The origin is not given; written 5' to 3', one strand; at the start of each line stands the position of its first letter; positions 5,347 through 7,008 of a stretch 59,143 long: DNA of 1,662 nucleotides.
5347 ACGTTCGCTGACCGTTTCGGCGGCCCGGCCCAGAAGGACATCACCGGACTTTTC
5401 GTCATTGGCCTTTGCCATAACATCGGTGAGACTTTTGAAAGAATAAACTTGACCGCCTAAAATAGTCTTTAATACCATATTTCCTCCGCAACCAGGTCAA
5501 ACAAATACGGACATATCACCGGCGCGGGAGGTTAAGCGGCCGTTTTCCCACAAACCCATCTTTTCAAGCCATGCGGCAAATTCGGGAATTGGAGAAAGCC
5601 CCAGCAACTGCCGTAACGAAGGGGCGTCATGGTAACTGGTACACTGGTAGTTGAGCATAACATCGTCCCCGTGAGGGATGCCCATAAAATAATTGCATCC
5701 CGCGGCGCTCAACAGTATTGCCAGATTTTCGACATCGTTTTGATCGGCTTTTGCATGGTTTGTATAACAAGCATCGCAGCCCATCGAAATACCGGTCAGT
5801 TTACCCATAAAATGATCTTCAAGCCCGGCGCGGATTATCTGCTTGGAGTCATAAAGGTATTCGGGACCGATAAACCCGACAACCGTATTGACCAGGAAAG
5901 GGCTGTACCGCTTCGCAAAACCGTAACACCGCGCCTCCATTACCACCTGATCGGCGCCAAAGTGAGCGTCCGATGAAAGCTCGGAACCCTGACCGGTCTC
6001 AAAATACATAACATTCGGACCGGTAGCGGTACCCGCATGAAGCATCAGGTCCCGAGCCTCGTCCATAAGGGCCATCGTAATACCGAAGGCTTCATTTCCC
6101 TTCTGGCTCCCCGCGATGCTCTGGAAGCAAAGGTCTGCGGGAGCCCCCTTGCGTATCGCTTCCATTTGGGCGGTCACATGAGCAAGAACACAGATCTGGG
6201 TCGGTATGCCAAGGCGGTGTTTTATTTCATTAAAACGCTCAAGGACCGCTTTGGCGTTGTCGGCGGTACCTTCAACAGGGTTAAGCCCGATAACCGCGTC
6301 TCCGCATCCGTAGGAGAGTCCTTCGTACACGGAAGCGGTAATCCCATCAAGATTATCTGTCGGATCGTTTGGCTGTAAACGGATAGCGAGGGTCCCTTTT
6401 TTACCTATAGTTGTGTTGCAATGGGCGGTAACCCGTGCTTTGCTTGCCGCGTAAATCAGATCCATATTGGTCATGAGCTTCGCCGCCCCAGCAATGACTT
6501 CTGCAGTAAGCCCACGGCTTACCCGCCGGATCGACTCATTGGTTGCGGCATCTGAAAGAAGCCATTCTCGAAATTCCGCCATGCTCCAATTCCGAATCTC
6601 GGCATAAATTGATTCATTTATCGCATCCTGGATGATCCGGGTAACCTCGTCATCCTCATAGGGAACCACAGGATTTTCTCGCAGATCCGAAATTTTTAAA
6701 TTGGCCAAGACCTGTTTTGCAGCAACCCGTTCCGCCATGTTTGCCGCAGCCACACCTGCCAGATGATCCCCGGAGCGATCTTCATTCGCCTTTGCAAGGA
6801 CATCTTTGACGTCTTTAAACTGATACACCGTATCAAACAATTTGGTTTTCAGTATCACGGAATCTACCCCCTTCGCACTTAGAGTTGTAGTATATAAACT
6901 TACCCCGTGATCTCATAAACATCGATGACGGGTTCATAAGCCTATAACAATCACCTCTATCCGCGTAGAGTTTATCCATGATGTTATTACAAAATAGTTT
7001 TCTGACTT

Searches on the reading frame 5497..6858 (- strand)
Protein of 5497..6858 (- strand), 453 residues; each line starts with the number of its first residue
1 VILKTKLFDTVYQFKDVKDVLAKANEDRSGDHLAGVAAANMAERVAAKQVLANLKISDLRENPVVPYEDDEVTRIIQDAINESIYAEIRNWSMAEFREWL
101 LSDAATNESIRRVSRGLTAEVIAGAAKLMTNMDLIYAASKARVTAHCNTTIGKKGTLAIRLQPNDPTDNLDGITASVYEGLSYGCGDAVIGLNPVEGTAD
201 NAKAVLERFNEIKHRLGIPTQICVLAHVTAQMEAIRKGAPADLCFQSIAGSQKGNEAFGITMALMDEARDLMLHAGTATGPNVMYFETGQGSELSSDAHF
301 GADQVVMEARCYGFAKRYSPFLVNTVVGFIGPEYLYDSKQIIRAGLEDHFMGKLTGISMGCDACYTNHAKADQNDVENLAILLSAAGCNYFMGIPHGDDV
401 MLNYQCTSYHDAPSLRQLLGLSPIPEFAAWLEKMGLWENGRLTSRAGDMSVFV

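Call 5: search_protein_families(library=pfam, proteins=[window:5497-6858:-])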
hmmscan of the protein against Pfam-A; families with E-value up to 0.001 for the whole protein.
window:5497-6858:- (453 aa): 1 family
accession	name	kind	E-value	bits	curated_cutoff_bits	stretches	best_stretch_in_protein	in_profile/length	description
PF06751.17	EutB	-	5.3e-217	721.3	25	1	12-444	1-434/435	Ethanolamine ammonia lyase large subunit (EutB)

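Call 18: find_homologous_proteins(query=window:5497-6858:-, max_evalue=1e-100)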
Query window:5497-6858:- (453 aa): 7996 proteins with E <= 1e-100 among 8000 candidates; the best 120 are listed.
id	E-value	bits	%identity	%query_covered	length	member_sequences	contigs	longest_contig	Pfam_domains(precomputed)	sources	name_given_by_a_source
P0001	6.3e-289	976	94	100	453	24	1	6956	PF06751.18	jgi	jgi:ethanolamine ammonia-lyase large subunit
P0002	1.9e-276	935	89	100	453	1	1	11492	PF06751.18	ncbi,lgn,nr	ncbi:MAG: ethanolamine ammonia-lyase subunit EutB [Treponema sp.]|nr:ethanolamine ammonia-lyase subu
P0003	4.2e-276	934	89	100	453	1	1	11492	PF06751.18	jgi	jgi:ethanolamine ammonia-lyase large subunit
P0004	1.8e-275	931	89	100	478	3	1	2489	PF06751.18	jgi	-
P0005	2.3e-272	921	88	100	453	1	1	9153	PF06751.18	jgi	jgi:ethanolamine ammonia-lyase large subunit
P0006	2.5e-272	921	89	100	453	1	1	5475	PF06751.18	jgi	jgi:ethanolamine ammonia-lyase large subunit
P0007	1.3e-271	919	88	100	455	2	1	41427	PF06751.18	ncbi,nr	ncbi:MAG: ethanolamine ammonia-lyase subunit EutB [Elusimicrobiota bacterium]|nr:ethanolamine ammoni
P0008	3.9e-269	911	87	100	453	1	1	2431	PF06751.18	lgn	-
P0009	1.4e-268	909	87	100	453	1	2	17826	PF06751.18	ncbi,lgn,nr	ncbi:MAG: ethanolamine ammonia-lyase subunit EutB [Elusimicrobiota bacterium]|nr:ethanolamine ammoni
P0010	3.2e-268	908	87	100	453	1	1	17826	PF06751.18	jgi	jgi:ethanolamine ammonia-lyase large subunit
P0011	4.3e-268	907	87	100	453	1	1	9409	PF06751.18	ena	-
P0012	1.7e-267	905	86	100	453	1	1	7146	PF06751.18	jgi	jgi:ethanolamine ammonia-lyase large subunit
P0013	3.0e-267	904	86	100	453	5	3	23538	PF06751.18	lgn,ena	-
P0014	8.5e-267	903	86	100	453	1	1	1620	PF06751.18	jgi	jgi:ethanolamine ammonia-lyase large subunit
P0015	9.4e-267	903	86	100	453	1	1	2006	PF06751.18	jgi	-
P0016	1.6e-265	899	86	100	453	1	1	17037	PF06751.18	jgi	jgi:ethanolamine ammonia-lyase large subunit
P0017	4.7e-265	897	86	100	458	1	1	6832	PF06751.18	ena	-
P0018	6.2e-264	893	85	100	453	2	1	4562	PF06751.18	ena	-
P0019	1.5e-263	892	85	100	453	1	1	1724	PF06751.18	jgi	-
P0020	1.2e-261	886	85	100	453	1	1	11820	PF06751.18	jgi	jgi:ethanolamine ammonia-lyase large subunit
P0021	1.4e-261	886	85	100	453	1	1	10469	PF06751.18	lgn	-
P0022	2.7e-261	885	84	100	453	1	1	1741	PF06751.18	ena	-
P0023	2.6e-259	878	84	100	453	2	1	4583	PF06751.18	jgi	-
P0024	2.8e-259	878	83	100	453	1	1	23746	PF06751.18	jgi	-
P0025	1.3e-258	876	83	100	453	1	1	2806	PF06751.18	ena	-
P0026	1.3e-258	876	84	100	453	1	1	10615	PF06751.18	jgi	jgi:ethanolamine ammonia-lyase large subunit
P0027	1.4e-258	876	84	100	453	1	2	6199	PF06751.18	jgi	-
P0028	1.8e-258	875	84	100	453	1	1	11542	PF06751.18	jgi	jgi:ethanolamine ammonia-lyase large subunit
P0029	2.6e-258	875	84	100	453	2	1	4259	PF06751.18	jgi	-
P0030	3.0e-258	875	84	100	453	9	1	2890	PF06751.18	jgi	-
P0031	3.6e-258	874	84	100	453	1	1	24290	PF06751.18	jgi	jgi:ethanolamine ammonia-lyase large subunit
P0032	8.1e-258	873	85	99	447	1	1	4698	PF06751.18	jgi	jgi:ethanolamine ammonia-lyase large subunit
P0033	1.1e-257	873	83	100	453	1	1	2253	PF06751.18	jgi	jgi:ethanolamine ammonia-lyase large subunit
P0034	1.8e-257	872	84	100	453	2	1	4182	PF06751.18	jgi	-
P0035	3.0e-257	871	84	100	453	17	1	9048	PF06751.18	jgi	-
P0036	4.7e-257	871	83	100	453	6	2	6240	PF06751.18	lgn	-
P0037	1.2e-256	869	83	100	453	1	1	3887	PF06751.18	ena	-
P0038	1.3e-255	866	83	100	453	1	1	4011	PF06751.18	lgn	-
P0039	2.8e-255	865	83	100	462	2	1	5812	PF06751.18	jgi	-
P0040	4.0e-255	864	83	100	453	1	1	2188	PF06751.18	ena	-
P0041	6.6e-255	864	83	100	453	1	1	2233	PF06751.18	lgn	-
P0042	9.3e-255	863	82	100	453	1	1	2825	PF06751.18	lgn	-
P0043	9.6e-255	863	83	100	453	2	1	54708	PF06751.18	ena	-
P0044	3.7e-254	861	82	100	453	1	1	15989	PF06751.18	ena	-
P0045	6.0e-254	861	83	100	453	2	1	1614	PF06751.18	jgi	-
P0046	6.4e-254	860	81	100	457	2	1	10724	PF06751.18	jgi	jgi:ethanolamine ammonia-lyase large subunit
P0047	8.4e-254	860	82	100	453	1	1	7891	PF06751.18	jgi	-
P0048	8.8e-254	860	82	100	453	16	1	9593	PF06751.18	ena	-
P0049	3.7e-253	858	81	100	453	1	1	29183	PF06751.18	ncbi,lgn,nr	ncbi:MAG: ethanolamine ammonia-lyase subunit EutB [Desulfovibrio sp.]|nr:ethanolamine ammonia-lyase 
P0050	4.0e-253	858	81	100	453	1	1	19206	PF06751.18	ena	-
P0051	5.7e-253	857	81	100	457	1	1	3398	PF06751.18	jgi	jgi:ethanolamine ammonia-lyase large subunit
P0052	8.5e-253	857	81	100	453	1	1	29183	PF06751.18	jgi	jgi:ethanolamine ammonia-lyase large subunit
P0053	5.5e-252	854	81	100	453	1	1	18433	PF06751.18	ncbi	-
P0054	7.3e-252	854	81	100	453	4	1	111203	PF06751.18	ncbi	-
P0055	9.8e-252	853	82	100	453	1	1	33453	PF06751.18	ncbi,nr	ncbi:MAG: ethanolamine ammonia-lyase subunit EutB [Desulfovibrio sp.]|nr:ethanolamine ammonia-lyase 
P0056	2.2e-251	852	82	100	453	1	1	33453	PF06751.18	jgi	jgi:ethanolamine ammonia-lyase large subunit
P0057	8.0e-251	850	82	100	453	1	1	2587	PF06751.18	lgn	-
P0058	1.1e-249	846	81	100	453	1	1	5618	PF06751.18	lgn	-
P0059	5.6e-249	844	81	99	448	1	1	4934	PF06751.18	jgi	jgi:ethanolamine ammonia-lyase large subunit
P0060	2.3e-248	842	81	100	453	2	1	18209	PF06751.18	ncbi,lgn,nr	ncbi:MAG: ethanolamine ammonia-lyase subunit EutB [Desulfovibrio sp.]|nr:ethanolamine ammonia-lyase 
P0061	4.5e-248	841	81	100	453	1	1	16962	PF06751.18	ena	-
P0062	4.8e-248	841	81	100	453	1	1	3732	PF06751.18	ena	-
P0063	8.2e-247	837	81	100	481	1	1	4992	PF06751.18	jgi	-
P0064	9.6e-247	837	80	100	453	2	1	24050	PF06751.18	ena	-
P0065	4.9e-243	825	79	100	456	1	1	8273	PF06751.18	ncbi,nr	ncbi:MAG: ethanolamine ammonia-lyase subunit EutB [Deltaproteobacteria bacterium]|nr:ethanolamine am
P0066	9.4e-243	824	79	100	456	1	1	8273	PF06751.18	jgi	jgi:ethanolamine ammonia-lyase large subunit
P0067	5.7e-242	821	78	100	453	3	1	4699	PF06751.18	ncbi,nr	ncbi:MAG: ethanolamine ammonia-lyase subunit EutB [Candidatus Adiutrix sp.]|nr:ethanolamine ammonia-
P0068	8.6e-242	820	77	100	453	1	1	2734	PF06751.18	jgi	jgi:ethanolamine ammonia-lyase large subunit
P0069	6.3e-240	814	76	100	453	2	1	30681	PF06751.18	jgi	jgi:ethanolamine ammonia-lyase large subunit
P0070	1.5e-238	810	76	100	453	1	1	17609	PF06751.18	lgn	-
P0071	3.6e-237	805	75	100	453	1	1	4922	PF06751.18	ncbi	ncbi:MAG: ethanolamine ammonia-lyase subunit EutB [Pseudomonadota bacterium]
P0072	1.1e-236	804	84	91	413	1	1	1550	PF06751.18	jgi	jgi:ethanolamine ammonia-lyase large subunit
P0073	1.1e-235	800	76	100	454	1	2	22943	PF06751.18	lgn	-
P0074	1.2e-235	800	75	100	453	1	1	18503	PF06751.18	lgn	-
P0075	4.0e-235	799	74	100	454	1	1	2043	PF06751.18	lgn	-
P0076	5.6e-235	798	76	100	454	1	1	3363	PF06751.18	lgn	-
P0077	5.6e-235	798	76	100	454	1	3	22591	PF06751.18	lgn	-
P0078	1.1e-234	797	75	100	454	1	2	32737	PF06751.18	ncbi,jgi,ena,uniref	ncbi:ethanolamine ammonia-lyase subunit EutB [Lutispora sp.]|uniref:ethanolamine ammonia-lyase subun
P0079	1.1e-234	797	75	100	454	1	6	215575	PF06751.18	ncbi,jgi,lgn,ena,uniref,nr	ncbi:ethanolamine ammonia-lyase subunit EutB [Lutispora thermophila]|uniref:Ethanolamine ammonia-lya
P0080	1.3e-234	797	75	100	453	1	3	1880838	PF06751.18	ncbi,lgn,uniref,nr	ncbi:ethanolamine ammonia-lyase, large subunit [Thermanaerovibrio velox DSM 12556]|uniref:Ethanolami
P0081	1.5e-234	797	75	100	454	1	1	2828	PF06751.18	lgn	-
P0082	2.1e-234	796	75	100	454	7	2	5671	PF06751.18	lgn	-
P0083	2.1e-234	796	75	100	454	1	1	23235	PF06751.18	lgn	-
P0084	2.2e-234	796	75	100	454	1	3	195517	PF06751.18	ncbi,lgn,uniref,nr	ncbi:ethanolamine ammonia-lyase subunit EutB [Lutispora saccharofermentans]|uniref:Ethanolamine ammo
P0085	1.4e-233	793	73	100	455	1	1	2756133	PF06751.18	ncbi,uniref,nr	ncbi:ethanolamine ammonia-lyase subunit EutB [Crassaminicella indica]|uniref:Ethanolamine ammonia-ly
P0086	1.5e-233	793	74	100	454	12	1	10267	PF06751.18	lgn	-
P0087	1.7e-233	793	74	100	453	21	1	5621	PF06751.18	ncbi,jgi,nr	ncbi:MAG: ethanolamine ammonia-lyase subunit EutB [Synergistaceae bacterium]|jgi:ethanolamine ammoni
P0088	1.9e-233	793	74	100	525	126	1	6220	PF06751.18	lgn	-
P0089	2.7e-233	792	75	100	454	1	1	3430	PF06751.18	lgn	-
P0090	3.5e-233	792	74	100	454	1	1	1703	PF06751.18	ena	-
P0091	5.1e-233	792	75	100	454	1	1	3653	PF06751.18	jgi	-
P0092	5.5e-233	791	74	100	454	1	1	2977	PF06751.18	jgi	-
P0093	9.3e-233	791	74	100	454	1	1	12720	PF06751.18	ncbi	-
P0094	1.5e-232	790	75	100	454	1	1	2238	PF06751.18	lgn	-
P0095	2.6e-232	789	75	100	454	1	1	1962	PF06751.18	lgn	-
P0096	1.2e-231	787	74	100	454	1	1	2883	PF06751.18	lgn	-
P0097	2.0e-231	786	74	100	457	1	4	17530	PF06751.18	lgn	-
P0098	2.3e-231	786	74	100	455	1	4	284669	PF06751.18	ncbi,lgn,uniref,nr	ncbi:ethanolamine ammonia-lyase subunit EutB [Hathewaya massiliensis]|uniref:ethanolamine ammonia-ly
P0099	2.4e-231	786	74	100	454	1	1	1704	PF06751.18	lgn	-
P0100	6.2e-231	785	74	100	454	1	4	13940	PF06751.18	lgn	-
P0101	1.6e-230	783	74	100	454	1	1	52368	PF06751.18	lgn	-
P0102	2.2e-230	783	74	100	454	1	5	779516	PF06751.18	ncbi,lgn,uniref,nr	ncbi:ethanolamine ammonia-lyase subunit EutB [Clostridium lundense]|uniref:ethanolamine ammonia-lyas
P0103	2.2e-230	783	74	100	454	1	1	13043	PF06751.18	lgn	-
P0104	4.2e-230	782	75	100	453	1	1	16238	PF06751.18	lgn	-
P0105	4.6e-230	782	73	100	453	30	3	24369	PF06751.18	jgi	-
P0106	6.1e-230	781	73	100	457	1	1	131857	PF06751.18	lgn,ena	-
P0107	6.6e-230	781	73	100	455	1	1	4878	PF06751.18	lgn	-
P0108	7.4e-230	781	73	100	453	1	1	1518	PF06751.18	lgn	-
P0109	8.0e-230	781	74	100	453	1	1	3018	PF06751.18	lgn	-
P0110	1.5e-229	780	74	100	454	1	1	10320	PF06751.18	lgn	-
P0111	1.7e-229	780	74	100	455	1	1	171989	PF06751.18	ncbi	ncbi:MAG: ethanolamine ammonia-lyase subunit EutB [Sedimentibacter sp.]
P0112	2.0e-229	780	73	100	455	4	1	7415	PF06751.18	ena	-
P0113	2.9e-229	779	74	100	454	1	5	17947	PF06751.18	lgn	-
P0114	2.9e-229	779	73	100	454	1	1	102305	PF06751.18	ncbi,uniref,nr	ncbi:ethanolamine ammonia-lyase subunit EutB [Caloramator mitchellensis]|uniref:ethanolamine ammonia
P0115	2.9e-229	779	73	100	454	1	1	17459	PF06751.18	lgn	-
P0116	3.8e-229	779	73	100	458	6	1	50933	PF06751.18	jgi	jgi:ethanolamine ammonia-lyase large subunit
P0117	3.9e-229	779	72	100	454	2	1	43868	PF06751.18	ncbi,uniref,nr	ncbi:ethanolamine ammonia-lyase subunit EutB [Anaerophilus nitritogenes]|uniref:ethanolamine ammonia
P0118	4.2e-229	779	73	100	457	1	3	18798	PF06751.18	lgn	-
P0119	4.2e-229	779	73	100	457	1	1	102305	PF06751.18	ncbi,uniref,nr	ncbi:Ethanolamine ammonia-lyase heavy chain [Caloramator mitchellensis]|uniref:Ethanolamine ammonia-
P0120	4.6e-229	779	73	100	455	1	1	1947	PF06751.18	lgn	-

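Call 19: find_encoding_contigs(protein=P0001, flank=10000, max_places=3)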
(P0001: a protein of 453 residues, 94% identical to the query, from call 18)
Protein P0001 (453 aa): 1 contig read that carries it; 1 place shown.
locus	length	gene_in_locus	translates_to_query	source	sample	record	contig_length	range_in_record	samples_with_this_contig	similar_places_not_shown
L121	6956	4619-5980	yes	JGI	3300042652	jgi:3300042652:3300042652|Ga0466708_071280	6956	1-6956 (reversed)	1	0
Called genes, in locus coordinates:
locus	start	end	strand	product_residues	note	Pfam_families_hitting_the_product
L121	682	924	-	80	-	-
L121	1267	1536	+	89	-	-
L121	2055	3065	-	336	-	PF01515:PTA_PTB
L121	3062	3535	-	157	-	PF10662:PduV-EutP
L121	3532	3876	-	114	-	PF00936:BMC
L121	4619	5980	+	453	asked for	PF06751:EutB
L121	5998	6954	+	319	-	?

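Call 20: find_encoding_contigs(protein=P0002, flank=10000, max_places=3)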
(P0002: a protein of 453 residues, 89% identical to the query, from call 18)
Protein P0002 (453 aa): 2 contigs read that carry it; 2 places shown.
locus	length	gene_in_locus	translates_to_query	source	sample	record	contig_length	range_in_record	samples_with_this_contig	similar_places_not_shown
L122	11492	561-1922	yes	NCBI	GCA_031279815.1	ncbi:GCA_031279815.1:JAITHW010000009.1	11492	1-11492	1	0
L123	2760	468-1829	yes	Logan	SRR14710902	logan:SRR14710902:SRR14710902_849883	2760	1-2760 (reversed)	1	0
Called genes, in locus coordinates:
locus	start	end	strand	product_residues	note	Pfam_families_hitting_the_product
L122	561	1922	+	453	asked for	PF06751:EutB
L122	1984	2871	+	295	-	PF05985:EutC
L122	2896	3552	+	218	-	PF00936:BMC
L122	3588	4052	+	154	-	PF00936:BMC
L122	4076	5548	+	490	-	PF00171:Aldedh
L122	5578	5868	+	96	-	PF00936:BMC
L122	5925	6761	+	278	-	PF06723:MreB_Mbl (weak), PF00012:HSP70 (weak), PF11104:PilM_2, PF14450:FtsA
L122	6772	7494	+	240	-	-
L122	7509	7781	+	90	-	PF03319:EutN_CcmL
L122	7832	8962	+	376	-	PF04346:EutH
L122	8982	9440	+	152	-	PF06249:EutQ, PF05899:Cupin_3, PF07883:Cupin_2 (weak)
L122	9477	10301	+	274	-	PF01923:Cob_adeno_trans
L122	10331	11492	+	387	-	PF06277:EutA, PF14450:FtsA (weak)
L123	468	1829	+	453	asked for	PF06751:EutB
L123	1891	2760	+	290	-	?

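Call 21: find_encoding_contigs(protein=P0007, flank=10000, max_places=3)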
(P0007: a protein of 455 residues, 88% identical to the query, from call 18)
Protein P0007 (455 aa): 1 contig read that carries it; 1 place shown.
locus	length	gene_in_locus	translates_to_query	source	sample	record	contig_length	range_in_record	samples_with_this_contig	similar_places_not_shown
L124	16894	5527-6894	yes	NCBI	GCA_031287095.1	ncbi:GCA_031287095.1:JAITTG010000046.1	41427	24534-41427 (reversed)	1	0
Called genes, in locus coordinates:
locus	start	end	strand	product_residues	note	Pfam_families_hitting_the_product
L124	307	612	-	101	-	PF09827:CRISPR_Cas2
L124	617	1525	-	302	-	PF01867:Cas_Cas1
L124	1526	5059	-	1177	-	PF13395:HNH_4, PF18541:RuvC_III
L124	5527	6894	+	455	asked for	PF06751:EutB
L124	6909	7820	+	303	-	PF05985:EutC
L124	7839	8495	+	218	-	PF00936:BMC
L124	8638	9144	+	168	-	PF00936:BMC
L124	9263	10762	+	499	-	PF00171:Aldedh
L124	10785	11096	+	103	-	PF00936:BMC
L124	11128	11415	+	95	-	PF00936:BMC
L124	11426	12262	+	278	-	PF06723:MreB_Mbl, PF00012:HSP70, PF11104:PilM_2, PF14450:FtsA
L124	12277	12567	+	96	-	-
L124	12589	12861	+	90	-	PF03319:EutN_CcmL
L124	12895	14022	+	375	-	PF04346:EutH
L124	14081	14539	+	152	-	PF06249:EutQ, PF05899:Cupin_3 (weak), PF07883:Cupin_2 (weak)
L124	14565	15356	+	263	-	PF01923:Cob_adeno_trans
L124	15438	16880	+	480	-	PF01869:BcrAD_BadFG (faint), PF06277:EutA, PF14450:FtsA (faint)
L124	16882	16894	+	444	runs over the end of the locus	PF01512:Complex1_51K, PF10531:SLBB, PF13534:Fer4_17, PF13375:RnfC_N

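Call 22: find_encoding_contigs(protein=P0009, flank=6000, max_places=2)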
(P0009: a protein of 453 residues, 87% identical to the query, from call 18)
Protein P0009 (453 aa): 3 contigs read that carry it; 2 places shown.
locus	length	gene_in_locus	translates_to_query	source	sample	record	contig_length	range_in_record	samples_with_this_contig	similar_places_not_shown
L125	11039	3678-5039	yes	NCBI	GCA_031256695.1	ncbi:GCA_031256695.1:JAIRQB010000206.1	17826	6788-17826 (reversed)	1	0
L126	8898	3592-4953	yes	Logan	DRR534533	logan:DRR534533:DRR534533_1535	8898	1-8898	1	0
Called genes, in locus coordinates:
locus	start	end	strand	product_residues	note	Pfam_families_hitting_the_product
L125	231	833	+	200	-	PF00702:Hydrolase, PF13419:HAD_2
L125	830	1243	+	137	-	PF00472:RF-1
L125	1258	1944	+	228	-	PF04002:RadC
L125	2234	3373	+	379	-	PF04966:OprB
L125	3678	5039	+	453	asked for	PF06751:EutB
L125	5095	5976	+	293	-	PF05985:EutC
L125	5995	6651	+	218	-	PF00936:BMC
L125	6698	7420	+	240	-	PF00936:BMC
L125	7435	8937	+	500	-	PF00171:Aldedh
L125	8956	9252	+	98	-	PF00936:BMC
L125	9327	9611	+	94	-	PF00936:BMC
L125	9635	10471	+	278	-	PF06723:MreB_Mbl, PF00012:HSP70 (weak), PF11104:PilM_2, PF14450:FtsA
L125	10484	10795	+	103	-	-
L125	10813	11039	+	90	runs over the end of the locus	PF03319:EutN_CcmL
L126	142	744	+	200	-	PF00702:Hydrolase, PF13419:HAD_2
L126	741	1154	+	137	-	PF00472:RF-1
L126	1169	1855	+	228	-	PF04002:RadC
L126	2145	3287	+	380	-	PF04966:OprB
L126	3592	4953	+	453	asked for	PF06751:EutB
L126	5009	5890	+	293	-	PF05985:EutC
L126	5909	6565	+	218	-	PF00936:BMC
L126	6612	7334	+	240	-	PF00936:BMC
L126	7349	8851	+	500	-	PF00171:Aldedh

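Call 23: find_encoding_contigs(protein=P0043, flank=6000, max_places=2)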
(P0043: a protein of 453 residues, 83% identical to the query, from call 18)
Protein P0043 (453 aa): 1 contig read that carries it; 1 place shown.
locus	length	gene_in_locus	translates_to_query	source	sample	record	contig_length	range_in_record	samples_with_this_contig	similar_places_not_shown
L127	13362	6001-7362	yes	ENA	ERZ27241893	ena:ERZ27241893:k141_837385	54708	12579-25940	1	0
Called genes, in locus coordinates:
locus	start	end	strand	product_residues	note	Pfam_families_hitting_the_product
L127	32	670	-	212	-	PF00702:Hydrolase, PF13419:HAD_2, PF13242:Hydrolase_like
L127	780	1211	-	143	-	PF06253:MTTB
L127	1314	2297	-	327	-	PF06253:MTTB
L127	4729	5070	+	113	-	PF00936:BMC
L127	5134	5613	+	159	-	PF03193:RsgA_GTPase (faint), PF00009:GTP_EFTU (faint), PF10662:PduV-EutP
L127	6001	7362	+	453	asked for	PF06751:EutB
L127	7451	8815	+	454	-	PF06751:EutB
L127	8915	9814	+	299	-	PF05985:EutC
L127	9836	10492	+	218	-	PF00936:BMC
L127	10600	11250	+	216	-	PF00936:BMC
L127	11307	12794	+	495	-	PF00171:Aldedh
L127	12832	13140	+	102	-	PF00936:BMC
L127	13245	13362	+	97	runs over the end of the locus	PF00936:BMC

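Call 24: find_encoding_contigs(protein=P0049, flank=6000, max_places=2)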
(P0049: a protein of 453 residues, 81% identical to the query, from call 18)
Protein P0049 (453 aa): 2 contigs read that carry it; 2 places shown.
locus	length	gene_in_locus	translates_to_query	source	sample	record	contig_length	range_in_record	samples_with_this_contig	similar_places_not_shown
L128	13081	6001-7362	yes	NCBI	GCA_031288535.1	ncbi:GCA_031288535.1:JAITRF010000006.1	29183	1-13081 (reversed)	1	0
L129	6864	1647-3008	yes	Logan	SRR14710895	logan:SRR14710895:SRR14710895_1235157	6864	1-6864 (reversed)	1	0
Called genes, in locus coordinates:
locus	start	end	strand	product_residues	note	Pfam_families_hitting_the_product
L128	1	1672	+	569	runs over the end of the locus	PF07992:Pyr_redox_2, PF01266:DAO (faint), PF00070:Pyr_redox, PF02852:Pyr_redox_dim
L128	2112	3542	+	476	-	PF05697:Trigger_N, PF05698:Trigger_C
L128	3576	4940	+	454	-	PF00004:AAA (faint), PF07728:AAA_5 (faint), PF07724:AAA_2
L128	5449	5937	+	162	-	PF03193:RsgA_GTPase (faint), PF00009:GTP_EFTU (faint), PF10662:PduV-EutP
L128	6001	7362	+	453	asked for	PF06751:EutB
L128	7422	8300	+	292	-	PF05985:EutC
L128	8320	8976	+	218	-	PF00936:BMC (weak)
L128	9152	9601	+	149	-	PF00936:BMC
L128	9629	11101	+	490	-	PF00171:Aldedh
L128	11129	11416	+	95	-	PF00936:BMC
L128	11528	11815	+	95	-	PF00936:BMC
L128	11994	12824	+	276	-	PF06723:MreB_Mbl, PF00012:HSP70, PF11104:PilM_2, PF14450:FtsA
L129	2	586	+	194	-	?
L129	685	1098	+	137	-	PF00936:BMC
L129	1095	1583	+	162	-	PF03193:RsgA_GTPase (faint), PF00009:GTP_EFTU (faint), PF10662:PduV-EutP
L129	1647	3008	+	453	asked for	PF06751:EutB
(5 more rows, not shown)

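Call 25: find_encoding_contigs(protein=P0054, flank=6000, max_places=2)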
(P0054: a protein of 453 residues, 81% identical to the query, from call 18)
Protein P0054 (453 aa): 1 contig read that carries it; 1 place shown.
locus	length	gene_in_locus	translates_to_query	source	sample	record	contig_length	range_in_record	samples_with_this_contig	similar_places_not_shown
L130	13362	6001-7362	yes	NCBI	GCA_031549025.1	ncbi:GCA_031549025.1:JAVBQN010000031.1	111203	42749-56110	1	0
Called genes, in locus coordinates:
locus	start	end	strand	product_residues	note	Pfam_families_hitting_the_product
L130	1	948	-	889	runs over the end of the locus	-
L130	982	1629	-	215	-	PF00702:Hydrolase, PF12710:HAD (weak), PF13419:HAD_2, PF13242:Hydrolase_like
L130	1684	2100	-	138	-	PF06253:MTTB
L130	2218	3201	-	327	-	PF06253:MTTB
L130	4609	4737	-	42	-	-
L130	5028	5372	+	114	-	PF00936:BMC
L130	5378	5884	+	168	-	PF10662:PduV-EutP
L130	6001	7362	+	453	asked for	PF06751:EutB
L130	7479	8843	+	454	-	PF06751:EutB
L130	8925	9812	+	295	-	PF05985:EutC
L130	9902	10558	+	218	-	PF00936:BMC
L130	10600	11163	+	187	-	PF00936:BMC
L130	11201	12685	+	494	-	PF00171:Aldedh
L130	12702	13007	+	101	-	PF00936:BMC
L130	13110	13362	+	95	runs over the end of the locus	PF00936:BMC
